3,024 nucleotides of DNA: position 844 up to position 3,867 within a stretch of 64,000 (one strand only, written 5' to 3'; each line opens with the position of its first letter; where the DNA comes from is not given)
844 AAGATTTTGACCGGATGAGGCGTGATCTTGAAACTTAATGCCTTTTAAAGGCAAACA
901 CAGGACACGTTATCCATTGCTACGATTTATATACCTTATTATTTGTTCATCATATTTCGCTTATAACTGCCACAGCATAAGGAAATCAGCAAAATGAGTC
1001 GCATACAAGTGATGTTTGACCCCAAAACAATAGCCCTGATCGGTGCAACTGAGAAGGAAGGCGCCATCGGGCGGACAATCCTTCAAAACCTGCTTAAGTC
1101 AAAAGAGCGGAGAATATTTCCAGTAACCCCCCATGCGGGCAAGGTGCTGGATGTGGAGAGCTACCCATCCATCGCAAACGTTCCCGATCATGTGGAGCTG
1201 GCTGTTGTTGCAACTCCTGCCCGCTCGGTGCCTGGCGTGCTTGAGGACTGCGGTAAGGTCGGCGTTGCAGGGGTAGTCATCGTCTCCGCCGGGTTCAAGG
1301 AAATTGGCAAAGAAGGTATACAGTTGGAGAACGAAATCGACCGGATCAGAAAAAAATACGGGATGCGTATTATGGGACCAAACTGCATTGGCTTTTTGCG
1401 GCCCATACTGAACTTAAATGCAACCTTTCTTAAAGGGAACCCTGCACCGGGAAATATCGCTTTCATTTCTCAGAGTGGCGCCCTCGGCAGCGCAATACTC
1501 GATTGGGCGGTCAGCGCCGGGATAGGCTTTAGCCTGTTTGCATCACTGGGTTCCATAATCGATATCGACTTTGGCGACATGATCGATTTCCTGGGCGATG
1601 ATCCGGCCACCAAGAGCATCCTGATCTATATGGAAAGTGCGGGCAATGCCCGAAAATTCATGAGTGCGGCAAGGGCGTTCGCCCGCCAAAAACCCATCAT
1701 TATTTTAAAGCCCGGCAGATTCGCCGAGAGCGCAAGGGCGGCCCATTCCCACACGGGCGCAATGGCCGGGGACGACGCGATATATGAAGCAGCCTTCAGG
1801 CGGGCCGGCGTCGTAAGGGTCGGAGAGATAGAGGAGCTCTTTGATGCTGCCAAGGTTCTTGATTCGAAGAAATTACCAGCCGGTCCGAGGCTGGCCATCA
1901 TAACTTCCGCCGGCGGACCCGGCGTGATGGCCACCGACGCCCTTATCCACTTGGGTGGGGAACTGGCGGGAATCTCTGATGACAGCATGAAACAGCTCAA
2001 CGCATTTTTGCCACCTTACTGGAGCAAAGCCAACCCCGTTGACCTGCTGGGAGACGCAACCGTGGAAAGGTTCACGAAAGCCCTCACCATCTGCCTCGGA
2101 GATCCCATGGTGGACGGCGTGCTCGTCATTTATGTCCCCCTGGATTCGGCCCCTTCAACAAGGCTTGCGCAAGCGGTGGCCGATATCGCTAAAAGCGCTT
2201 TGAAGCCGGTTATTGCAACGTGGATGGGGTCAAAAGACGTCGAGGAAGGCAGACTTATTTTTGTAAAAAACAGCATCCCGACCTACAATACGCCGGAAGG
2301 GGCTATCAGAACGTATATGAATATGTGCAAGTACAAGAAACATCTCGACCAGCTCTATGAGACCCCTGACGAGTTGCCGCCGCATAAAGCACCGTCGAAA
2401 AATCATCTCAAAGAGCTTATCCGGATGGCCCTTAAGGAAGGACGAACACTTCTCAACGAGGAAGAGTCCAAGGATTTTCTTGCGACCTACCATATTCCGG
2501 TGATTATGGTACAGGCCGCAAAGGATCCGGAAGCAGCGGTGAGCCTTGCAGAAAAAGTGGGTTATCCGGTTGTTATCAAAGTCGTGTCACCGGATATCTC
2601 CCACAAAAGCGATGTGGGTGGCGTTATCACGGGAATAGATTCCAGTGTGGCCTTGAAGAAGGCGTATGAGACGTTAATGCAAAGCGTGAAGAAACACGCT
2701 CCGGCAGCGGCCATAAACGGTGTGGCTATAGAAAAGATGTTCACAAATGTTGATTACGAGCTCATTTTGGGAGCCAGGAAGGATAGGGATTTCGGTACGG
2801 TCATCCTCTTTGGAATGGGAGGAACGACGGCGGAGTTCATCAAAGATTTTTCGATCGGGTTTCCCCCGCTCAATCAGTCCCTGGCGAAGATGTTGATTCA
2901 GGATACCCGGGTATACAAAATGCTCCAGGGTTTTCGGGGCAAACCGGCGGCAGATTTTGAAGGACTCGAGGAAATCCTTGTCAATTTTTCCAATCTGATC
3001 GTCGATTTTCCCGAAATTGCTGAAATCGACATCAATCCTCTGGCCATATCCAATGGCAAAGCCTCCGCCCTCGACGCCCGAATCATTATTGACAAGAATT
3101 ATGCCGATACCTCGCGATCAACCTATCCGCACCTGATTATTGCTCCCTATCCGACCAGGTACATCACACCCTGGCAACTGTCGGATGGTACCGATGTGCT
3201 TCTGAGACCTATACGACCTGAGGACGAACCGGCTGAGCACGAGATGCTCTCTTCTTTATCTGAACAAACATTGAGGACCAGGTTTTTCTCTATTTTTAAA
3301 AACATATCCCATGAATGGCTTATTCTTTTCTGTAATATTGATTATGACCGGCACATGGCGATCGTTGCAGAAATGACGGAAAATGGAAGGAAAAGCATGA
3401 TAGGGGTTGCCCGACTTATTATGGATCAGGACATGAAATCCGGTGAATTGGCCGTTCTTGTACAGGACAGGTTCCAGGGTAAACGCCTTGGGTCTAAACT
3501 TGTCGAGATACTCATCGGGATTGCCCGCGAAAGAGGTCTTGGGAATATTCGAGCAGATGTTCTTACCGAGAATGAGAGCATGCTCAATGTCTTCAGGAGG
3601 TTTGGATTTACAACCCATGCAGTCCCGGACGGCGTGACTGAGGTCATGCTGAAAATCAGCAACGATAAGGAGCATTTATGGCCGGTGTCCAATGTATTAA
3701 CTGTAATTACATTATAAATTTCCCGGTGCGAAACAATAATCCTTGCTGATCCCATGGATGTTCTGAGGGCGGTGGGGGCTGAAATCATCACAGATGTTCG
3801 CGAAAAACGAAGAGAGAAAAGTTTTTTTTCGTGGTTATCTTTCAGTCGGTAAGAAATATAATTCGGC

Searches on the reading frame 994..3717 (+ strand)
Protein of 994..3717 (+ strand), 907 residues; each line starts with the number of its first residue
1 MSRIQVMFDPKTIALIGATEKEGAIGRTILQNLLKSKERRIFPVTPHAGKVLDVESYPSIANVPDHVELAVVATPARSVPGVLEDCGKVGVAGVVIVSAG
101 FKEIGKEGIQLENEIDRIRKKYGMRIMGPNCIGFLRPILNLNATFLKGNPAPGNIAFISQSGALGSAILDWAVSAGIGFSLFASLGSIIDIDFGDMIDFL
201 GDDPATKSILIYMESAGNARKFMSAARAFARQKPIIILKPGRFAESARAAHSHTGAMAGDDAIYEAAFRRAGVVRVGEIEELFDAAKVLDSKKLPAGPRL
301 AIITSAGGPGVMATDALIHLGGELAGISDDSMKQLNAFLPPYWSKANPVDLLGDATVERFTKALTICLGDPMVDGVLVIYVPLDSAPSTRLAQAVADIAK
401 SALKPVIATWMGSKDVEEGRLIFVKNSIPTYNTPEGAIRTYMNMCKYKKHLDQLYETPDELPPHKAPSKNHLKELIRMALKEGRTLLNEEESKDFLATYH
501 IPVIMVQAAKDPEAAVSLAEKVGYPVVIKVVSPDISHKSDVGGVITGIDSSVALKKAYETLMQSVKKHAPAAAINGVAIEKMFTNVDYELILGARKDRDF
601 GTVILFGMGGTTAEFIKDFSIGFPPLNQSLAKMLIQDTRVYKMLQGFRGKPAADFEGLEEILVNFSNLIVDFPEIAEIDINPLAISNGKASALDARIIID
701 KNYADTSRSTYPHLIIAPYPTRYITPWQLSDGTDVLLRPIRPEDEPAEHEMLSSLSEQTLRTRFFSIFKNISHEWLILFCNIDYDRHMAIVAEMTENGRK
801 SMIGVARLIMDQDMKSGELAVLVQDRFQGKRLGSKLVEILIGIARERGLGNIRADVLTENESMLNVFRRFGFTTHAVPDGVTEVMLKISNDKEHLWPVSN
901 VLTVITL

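Call 40: find_encoding_contigs(protein=window:994-3717:+, flank=10000, max_places=2)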
Protein window:994-3717:+ (907 aa): no gene with exactly this product is on record in the collection.
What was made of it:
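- Tried and rejected: The left-end protein is not on record (call 40).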
